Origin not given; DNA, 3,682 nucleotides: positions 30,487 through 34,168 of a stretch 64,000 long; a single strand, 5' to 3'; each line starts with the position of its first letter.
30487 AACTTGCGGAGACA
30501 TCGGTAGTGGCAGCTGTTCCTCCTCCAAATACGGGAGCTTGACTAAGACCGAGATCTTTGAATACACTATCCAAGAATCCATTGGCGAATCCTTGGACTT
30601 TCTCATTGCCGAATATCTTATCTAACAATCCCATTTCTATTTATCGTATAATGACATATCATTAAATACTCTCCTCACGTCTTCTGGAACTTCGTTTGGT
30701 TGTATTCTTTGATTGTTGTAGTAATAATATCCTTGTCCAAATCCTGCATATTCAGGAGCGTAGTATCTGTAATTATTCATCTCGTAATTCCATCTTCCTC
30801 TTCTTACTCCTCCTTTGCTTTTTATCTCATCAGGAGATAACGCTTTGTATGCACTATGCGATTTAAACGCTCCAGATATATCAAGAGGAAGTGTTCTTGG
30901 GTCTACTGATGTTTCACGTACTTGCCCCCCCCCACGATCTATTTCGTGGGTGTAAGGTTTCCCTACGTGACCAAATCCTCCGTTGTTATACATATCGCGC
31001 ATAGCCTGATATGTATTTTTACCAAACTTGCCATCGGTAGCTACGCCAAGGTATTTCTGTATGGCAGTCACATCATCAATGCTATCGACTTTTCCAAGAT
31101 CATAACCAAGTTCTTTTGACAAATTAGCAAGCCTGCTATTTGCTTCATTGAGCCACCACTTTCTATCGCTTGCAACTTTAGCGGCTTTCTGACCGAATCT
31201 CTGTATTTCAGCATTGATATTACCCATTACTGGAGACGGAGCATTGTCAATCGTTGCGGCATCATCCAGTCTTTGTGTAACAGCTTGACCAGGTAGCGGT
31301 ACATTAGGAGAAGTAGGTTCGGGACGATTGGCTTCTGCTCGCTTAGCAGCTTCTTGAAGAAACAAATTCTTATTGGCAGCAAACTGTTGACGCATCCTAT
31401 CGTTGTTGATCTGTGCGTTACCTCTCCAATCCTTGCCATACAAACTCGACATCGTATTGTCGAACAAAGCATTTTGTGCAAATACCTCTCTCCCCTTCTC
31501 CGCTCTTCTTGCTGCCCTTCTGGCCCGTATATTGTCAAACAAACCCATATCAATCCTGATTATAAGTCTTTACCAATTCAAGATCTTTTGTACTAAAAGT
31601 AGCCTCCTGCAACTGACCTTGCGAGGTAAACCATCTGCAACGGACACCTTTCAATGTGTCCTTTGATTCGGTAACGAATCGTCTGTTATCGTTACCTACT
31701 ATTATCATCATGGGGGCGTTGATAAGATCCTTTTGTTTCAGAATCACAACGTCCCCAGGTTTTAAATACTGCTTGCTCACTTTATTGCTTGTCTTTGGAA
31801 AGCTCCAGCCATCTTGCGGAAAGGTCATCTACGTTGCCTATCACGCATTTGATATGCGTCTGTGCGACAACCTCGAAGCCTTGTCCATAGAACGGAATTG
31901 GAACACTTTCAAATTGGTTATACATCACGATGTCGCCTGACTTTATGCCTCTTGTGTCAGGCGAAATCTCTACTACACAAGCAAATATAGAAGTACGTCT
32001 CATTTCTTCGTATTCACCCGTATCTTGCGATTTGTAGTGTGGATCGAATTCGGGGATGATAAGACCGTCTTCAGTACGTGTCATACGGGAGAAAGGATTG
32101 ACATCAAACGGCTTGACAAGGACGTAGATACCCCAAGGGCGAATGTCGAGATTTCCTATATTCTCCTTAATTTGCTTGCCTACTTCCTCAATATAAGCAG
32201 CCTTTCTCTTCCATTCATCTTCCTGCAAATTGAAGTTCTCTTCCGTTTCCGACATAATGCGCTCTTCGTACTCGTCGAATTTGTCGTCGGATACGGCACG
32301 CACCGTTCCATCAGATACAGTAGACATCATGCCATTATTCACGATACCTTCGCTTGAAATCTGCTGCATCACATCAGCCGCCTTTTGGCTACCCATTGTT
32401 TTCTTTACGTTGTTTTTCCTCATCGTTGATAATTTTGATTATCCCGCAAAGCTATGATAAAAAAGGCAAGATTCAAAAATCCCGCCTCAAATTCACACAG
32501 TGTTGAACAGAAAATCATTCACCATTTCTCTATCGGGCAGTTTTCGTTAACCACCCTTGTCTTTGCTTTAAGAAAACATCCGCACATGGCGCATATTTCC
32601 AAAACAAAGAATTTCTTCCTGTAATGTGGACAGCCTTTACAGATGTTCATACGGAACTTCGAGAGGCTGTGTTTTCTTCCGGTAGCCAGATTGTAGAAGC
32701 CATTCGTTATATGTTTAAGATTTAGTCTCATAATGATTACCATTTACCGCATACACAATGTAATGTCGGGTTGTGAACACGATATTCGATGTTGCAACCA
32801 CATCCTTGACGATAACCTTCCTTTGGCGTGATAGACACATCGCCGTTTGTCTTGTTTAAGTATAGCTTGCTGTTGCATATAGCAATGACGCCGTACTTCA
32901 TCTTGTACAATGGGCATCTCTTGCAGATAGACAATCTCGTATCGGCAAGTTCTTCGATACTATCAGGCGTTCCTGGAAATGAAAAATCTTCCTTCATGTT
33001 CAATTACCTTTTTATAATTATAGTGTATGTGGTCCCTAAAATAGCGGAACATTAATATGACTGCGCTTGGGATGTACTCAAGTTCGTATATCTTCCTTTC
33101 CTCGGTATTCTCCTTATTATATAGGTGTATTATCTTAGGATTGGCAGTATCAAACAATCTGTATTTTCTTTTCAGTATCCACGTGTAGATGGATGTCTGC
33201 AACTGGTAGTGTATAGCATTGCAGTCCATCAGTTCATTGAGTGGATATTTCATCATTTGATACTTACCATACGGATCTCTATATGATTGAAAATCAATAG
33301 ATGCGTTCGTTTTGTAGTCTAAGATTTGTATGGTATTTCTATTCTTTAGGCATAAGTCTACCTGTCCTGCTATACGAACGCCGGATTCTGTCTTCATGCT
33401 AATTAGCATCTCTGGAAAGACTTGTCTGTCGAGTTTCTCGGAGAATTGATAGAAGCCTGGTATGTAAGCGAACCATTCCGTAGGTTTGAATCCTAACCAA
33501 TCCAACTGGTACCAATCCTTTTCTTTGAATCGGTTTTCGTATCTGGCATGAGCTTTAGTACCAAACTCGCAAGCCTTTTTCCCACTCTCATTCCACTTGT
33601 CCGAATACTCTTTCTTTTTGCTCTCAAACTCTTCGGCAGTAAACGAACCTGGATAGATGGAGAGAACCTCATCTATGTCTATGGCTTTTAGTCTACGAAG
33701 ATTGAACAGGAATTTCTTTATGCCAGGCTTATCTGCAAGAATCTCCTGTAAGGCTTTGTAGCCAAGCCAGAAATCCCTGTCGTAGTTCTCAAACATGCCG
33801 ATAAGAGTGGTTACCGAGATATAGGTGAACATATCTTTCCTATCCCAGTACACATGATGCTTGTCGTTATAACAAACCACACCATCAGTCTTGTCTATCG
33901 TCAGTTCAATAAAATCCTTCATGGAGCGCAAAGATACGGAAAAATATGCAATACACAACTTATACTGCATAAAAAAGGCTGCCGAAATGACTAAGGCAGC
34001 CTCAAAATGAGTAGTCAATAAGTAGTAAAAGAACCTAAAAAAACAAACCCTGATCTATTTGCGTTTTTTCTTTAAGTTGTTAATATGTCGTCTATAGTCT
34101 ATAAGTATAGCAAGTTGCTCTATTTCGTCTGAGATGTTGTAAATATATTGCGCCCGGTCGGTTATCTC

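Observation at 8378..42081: Candidate system: poly-G ON/OFF switches on a family of basic-leader genes that includes a DGR-type target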

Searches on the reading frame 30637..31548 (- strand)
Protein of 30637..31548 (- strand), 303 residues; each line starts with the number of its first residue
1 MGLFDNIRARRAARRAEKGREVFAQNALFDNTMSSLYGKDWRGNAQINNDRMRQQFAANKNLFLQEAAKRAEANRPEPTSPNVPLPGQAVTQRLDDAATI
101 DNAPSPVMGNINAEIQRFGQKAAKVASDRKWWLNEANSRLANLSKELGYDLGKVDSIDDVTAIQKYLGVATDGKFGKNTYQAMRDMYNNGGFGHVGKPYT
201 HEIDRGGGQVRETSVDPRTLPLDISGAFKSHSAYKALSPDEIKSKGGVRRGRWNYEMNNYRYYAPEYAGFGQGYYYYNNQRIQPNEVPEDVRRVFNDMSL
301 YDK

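Call 22: search_protein_families(library=phrogs, max_evalue=0.001, proteins=[window:30637-31548:-])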
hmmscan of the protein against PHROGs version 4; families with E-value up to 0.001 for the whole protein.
window:30637-31548:- (303 aa): 0 families

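Call 53: search_protein_families(library=pfam, max_evalue=0.05, proteins=[window:30637-31548:-, L019:11010-11528:+, L019:11609-12091:+, L026:1821-2792:+, L022:10323-10562:+])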
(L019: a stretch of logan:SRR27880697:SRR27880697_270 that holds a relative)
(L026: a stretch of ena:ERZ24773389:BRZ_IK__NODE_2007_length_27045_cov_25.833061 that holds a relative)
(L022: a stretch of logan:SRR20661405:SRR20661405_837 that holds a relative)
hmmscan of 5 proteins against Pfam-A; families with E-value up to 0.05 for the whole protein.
window:30637-31548:- (303 aa): 0 families

L019:11010-11528:+ (173 aa): 1 family
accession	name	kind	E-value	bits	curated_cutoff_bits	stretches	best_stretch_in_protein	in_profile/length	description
PF01777.24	Ribosomal_L27e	-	0.042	14.4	24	0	10-43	21-54/85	Ribosomal L27e protein family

L019:11609-12091:+ (161 aa): 0 families

L026:1821-2792:+ (324 aa): 0 families

L022:10323-10562:+ (80 aa): 1 family
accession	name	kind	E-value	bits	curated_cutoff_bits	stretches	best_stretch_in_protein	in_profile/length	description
PF03489.22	SapB_2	-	0.047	14.3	21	0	22-36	1-15/34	Saposin-like type B, region 2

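Call 54: search_protein_families(library=phrogs, max_evalue=0.01, proteins=[L019:11010-11528:+, L019:11609-12091:+, L026:1821-2792:+, L022:10323-10562:+])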
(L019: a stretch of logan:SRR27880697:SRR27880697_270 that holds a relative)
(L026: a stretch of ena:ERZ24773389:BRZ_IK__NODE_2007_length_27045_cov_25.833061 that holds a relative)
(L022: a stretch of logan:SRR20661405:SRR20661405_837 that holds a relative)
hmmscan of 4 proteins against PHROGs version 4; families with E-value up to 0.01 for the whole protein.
L019:11010-11528:+ (173 aa): 0 families

L019:11609-12091:+ (161 aa): 0 families

L026:1821-2792:+ (324 aa): 1 family
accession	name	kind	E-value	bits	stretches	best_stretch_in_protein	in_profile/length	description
phrog_4245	-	unknown function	3.2e-06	27.3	1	141-305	438-571/583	-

L022:10323-10562:+ (80 aa): 0 families

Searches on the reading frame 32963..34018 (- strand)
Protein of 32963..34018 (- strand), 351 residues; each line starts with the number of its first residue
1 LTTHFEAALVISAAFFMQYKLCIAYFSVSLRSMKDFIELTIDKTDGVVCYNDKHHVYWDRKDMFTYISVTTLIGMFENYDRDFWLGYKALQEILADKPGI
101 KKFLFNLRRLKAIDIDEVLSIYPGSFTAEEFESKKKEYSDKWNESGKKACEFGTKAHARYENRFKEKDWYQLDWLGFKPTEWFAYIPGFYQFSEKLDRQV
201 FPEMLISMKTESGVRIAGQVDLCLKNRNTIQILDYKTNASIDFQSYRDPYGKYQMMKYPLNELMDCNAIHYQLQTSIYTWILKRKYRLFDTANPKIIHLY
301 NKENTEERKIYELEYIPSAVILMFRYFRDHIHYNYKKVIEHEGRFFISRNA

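Call 22: search_protein_families(library=phrogs, max_evalue=0.001, proteins=[window:32963-34018:-])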
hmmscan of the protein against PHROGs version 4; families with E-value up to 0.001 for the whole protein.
window:32963-34018:- (351 aa): 3 families
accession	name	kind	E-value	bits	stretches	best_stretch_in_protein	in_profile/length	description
phrog_298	-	DNA, RNA and nucleotide metabolism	6.2e-17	62.9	1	32-319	31-249/293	exonuclease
phrog_1227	-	DNA, RNA and nucleotide metabolism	1.4e-05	25.5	1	212-315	126-215/268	exonuclease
phrog_1706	-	DNA, RNA and nucleotide metabolism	0.00015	22.3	1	134-253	71-162/293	CRISPR/Cas system associated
